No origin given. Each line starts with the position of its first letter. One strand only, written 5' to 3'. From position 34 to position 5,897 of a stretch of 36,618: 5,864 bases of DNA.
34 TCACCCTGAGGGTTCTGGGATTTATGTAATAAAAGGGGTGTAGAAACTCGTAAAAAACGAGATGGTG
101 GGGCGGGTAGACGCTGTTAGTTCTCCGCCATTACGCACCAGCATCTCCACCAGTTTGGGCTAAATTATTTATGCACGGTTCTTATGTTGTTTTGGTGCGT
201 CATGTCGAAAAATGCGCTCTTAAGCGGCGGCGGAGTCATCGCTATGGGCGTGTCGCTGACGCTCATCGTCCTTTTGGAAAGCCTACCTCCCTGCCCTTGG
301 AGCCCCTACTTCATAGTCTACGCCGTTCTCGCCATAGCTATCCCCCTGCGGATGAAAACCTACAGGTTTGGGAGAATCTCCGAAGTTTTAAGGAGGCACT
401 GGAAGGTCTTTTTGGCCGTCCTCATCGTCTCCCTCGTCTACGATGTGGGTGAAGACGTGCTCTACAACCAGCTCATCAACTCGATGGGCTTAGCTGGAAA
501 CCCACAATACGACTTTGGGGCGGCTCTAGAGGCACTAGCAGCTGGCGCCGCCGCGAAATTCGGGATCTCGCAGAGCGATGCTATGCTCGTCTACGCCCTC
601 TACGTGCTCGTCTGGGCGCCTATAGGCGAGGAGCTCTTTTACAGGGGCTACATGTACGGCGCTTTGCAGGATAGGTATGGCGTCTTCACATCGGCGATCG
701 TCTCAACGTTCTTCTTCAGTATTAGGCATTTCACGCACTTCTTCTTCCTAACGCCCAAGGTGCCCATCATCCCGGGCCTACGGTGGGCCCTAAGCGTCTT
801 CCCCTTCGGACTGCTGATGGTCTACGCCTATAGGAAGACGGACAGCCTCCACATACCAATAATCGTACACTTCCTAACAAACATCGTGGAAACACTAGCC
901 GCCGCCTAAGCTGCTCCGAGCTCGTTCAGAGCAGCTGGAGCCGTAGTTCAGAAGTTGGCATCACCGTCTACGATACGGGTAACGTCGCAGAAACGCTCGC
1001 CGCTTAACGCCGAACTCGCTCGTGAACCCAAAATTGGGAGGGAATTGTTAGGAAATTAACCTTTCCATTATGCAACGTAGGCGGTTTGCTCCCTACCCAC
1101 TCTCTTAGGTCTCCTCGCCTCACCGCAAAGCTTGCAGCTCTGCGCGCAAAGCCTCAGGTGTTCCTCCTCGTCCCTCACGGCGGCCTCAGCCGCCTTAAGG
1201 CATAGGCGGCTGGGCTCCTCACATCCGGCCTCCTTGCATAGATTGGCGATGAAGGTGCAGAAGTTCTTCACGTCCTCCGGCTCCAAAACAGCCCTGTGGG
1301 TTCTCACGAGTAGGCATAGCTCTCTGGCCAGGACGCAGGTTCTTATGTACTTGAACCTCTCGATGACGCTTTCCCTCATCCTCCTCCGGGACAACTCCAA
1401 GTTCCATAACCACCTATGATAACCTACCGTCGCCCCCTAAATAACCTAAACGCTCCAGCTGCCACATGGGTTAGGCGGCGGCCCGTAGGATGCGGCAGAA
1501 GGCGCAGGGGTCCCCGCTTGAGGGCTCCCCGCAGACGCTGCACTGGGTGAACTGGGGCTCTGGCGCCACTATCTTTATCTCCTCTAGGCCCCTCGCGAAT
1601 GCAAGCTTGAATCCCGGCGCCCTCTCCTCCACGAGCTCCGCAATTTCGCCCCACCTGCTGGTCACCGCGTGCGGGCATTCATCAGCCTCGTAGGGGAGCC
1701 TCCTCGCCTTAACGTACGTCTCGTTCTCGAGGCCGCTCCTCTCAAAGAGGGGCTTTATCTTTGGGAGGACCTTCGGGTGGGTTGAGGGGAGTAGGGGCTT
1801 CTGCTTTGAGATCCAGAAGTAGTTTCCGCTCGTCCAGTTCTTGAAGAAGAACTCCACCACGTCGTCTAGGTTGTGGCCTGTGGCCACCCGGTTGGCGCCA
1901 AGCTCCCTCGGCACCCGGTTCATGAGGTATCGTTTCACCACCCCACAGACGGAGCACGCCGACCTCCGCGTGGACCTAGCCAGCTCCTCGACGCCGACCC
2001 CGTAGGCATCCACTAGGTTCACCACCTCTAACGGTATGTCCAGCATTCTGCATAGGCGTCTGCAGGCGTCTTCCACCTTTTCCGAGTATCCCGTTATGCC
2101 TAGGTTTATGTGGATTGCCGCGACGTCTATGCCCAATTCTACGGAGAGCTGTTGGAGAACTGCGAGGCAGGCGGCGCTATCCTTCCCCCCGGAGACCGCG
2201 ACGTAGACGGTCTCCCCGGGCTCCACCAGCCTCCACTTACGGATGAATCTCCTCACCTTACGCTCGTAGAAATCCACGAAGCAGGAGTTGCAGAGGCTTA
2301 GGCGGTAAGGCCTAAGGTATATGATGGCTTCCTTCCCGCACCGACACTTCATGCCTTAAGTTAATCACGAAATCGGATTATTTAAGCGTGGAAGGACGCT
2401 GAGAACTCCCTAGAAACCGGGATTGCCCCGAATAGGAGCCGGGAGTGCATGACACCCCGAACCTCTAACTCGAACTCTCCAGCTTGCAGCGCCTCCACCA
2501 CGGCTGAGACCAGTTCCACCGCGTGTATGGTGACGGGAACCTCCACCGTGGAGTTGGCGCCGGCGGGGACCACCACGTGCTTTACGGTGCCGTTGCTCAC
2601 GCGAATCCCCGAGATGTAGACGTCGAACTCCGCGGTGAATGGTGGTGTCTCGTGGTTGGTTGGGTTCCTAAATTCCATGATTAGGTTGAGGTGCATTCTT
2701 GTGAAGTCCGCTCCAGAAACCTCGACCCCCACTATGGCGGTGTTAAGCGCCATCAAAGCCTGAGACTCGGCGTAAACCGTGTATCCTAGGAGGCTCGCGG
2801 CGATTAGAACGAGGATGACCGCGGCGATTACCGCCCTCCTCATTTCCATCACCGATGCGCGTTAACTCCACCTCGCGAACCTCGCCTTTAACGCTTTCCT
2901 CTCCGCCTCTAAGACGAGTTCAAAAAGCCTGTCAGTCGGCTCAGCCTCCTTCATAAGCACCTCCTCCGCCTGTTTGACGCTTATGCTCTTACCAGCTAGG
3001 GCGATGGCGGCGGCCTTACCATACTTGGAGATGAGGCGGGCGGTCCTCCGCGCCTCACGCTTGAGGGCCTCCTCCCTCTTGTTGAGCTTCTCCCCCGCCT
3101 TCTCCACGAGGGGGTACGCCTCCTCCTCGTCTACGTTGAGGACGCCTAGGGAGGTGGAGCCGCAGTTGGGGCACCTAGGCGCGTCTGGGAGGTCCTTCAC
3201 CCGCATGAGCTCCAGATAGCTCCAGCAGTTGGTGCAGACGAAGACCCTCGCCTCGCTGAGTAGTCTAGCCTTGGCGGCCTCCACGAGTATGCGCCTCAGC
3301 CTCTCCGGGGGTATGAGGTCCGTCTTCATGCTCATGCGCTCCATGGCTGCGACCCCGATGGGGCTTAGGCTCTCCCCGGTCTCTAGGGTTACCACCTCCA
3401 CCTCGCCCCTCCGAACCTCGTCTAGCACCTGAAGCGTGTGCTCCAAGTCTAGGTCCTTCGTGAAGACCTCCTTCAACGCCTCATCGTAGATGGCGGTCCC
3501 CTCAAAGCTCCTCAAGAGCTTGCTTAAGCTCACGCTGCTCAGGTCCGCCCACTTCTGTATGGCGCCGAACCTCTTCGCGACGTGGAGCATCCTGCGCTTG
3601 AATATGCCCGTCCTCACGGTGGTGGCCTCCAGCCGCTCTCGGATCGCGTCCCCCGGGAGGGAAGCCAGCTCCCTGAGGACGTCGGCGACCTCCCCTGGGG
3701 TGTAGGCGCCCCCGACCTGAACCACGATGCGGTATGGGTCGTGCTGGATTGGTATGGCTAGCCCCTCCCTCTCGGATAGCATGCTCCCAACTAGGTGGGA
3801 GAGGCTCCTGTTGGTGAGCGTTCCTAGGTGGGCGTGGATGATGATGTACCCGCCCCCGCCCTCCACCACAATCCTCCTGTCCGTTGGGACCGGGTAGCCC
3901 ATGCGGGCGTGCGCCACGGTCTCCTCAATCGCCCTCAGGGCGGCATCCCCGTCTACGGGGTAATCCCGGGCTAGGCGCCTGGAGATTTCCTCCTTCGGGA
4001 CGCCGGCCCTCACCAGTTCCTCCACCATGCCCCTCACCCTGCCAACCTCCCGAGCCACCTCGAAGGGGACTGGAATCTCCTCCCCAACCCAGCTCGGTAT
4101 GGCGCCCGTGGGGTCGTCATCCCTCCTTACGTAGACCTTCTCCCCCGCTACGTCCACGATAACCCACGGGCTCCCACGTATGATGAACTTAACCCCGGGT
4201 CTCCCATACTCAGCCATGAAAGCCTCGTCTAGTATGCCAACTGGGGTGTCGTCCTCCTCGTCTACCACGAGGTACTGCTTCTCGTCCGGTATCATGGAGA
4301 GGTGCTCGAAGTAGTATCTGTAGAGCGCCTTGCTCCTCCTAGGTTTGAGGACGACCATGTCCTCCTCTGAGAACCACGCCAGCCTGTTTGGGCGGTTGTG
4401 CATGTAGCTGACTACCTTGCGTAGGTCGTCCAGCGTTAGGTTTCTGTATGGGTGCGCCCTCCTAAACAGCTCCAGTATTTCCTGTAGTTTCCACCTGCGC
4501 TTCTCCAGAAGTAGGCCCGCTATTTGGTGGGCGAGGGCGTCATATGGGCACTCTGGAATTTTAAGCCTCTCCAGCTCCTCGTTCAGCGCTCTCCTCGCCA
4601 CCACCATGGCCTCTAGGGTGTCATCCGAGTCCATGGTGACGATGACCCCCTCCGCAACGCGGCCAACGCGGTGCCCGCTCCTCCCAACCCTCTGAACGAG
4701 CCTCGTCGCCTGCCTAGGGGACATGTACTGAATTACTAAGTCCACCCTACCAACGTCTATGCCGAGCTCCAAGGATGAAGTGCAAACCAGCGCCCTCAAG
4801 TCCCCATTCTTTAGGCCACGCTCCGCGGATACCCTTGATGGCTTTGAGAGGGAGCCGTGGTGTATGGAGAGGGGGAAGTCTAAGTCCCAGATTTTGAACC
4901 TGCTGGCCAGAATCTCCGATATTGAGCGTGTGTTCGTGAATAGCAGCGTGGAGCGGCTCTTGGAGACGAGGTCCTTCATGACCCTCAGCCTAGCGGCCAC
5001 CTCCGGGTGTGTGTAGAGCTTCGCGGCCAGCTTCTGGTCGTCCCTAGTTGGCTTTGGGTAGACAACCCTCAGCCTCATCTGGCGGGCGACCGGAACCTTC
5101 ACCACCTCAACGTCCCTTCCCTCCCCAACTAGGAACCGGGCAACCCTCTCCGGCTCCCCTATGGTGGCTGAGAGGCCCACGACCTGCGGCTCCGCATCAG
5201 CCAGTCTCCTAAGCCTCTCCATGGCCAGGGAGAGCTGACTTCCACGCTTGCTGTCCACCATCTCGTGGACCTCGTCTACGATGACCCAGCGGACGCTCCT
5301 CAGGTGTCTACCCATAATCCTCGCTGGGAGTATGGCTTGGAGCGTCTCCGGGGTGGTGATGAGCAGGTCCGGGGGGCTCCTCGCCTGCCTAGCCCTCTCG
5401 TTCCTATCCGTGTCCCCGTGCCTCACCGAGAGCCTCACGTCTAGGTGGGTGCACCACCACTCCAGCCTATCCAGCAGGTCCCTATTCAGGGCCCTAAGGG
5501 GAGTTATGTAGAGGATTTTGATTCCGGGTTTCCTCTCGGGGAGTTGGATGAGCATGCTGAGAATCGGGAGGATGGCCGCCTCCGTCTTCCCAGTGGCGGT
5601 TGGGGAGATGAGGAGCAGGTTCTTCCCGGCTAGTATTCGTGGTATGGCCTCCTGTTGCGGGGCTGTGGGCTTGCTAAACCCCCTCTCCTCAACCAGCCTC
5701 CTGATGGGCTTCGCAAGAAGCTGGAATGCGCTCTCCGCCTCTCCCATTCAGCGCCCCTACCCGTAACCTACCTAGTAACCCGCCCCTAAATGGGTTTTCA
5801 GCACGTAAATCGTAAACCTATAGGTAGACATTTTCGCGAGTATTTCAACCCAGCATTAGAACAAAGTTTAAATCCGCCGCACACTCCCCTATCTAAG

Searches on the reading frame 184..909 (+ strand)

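Call 9: search_protein_families(library=pfam, proteins=[window:184-909:+], max_evalue=0.001)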
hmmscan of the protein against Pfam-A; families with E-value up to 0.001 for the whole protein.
window:184-909:+ (241 aa): 1 family
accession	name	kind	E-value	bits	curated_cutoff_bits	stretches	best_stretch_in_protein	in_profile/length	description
PF02517.21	Rce1-like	-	3.1e-20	72.7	22.4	1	134-235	4-93/93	Type II CAAX prenyl endopeptidase Rce1-like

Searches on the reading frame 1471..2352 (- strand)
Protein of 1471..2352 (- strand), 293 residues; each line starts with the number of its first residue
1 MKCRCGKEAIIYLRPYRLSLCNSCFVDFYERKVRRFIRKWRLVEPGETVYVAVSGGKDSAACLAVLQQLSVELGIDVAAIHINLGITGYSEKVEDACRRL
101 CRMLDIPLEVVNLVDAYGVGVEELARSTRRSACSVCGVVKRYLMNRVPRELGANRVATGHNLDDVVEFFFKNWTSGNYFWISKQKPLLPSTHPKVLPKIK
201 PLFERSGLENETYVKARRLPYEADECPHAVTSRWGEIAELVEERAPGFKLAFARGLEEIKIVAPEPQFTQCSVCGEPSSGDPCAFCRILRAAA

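Call 9: search_protein_families(library=pfam, proteins=[window:1471-2352:-], max_evalue=0.001)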
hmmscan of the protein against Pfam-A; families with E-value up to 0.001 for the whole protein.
window:1471-2352:- (293 aa): 3 families
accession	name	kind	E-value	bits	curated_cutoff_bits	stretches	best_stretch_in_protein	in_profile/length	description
PF01171.26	ATP_bind_3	-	1.6e-17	64.2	27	1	49-225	2-167/182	PP-loop family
PF03054.22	tRNA_Me_trans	-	1.9e-06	28.1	20.6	1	48-161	2-127/202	tRNA methyl transferase HUP domain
PF22082.2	TtuA_LIM_N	-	1.5e-05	25.4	27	1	2-26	1-26/26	2-thiouridine synthetase TtuA, N-terminal LIM domain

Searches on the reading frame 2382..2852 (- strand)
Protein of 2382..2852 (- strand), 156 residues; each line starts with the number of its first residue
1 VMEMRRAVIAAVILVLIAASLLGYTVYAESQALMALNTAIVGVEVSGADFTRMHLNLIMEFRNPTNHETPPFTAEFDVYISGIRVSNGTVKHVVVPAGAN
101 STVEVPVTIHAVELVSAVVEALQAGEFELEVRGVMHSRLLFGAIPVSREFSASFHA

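Call 9: search_protein_families(library=pfam, proteins=[window:2382-2852:-], max_evalue=0.001)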
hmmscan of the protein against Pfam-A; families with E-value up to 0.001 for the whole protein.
window:2382-2852:- (156 aa): 1 family
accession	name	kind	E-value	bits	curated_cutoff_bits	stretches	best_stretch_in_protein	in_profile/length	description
PF03168.19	LEA_2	-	6.8e-07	30.1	25.4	1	62-146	5-94/98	Late embryogenesis abundant protein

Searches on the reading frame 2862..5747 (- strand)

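Call 9: search_protein_families(library=pfam, proteins=[window:2862-5747:-], max_evalue=0.001)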
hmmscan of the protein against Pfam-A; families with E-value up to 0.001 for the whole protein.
window:2862-5747:- (961 aa): 5 families
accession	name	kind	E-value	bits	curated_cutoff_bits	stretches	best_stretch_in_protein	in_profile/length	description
PF00270.35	DEAD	-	7.2e-39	133.6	26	1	28-199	1-164/167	DEAD/DEAH box helicase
PF08494.16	DEAD_assoc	-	8.5e-32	111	23.5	1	620-797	1-190/191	DEAD/H associated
PF00271.37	Helicase_C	-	5e-18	65.8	23.5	1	255-358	4-107/110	Helicase conserved C-terminal domain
PF19306.5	WH_Lhr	-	1.3e-12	47.9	27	1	388-544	4-162/168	Large helicase-related protein, winged helix domain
PF04851.21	ResIII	-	1.7e-06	28.5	22.5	1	26-196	3-162/164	Type III restriction enzyme, res subunit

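Call 79: search_protein_families(library=ncbifam, proteins=[window:2862-5747:-], max_evalue=0.001)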
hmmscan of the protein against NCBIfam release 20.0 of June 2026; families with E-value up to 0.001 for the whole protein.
window:2862-5747:- (961 aa): 28 families (the best 25 are shown)
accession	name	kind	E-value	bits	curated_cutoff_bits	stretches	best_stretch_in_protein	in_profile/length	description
NF010338.0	PRK13767.1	equivalog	1e-155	520.3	849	1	5-800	13-837/877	ATP-dependent helicase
TIGR04121.1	DEXH_lig_assoc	equivalog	4.2e-111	372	850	1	15-803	3-779/804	ligase-associated DNA damage response DEXH box helicase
NF007284.0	PRK09751.1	equivalog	1.3e-72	244.7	1496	2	22-284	25-312/1538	ATP-dependent helicase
TIGR03817.1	DECH_helic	hypoth_equivalog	1.9e-41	142.1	874.1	1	14-416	24-428/742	helicase/secretion neighborhood putative DEAH-box helicase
NF008394.0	PRK11192.1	equivalog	8.9e-31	107.2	507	1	17-394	16-372/441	ATP-dependent RNA helicase SrmB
NF002654.0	PRK02362.1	equivalog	3.6e-30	104.9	887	1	11-284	8-263/739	ATP-dependent DNA helicase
NF007882.0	PRK10590.1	equivalog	1.1e-25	90.5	743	1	13-399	10-375/456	ATP-dependent RNA helicase RhlE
NF001308.0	PRK00254.1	equivalog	4.2e-25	88.1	1216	1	14-278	11-252/720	ATP-dependent DNA helicase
NF053711.1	RNA_heli_RhlE1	exception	1.2e-24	86.9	750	1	11-388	8-367/434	RNA helicase RhlE1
NF040935.1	helicase_Hel308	equivalog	1.6e-24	86.1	1200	1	13-284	13-267/704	ATP-dependent DNA helicase Hel308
NF053636.1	DDHlcsCsdAPsy1082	equivalog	1.9e-24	86.1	890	1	11-391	10-365/512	DEAD/DEAH box helicase CsdA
NF053631.1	RNA_helic_CshA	equivalog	2.1e-24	86.2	646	1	11-400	6-368/434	degradosome RNA helicase CshA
NF053710.1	RNA_heli_RhlE2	exception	6.1e-18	64.6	925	1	13-378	10-361/635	RNA helicase RhlE2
NF041067.1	DpdJ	equivalog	7.4e-18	63.6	800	2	118-215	322-425/1482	protein DpdJ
NF008642.0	PRK11634.1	equivalog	1.5e-16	59.9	989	2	11-213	13-208/628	DEAD/DEAH family ATP-dependent RNA helicase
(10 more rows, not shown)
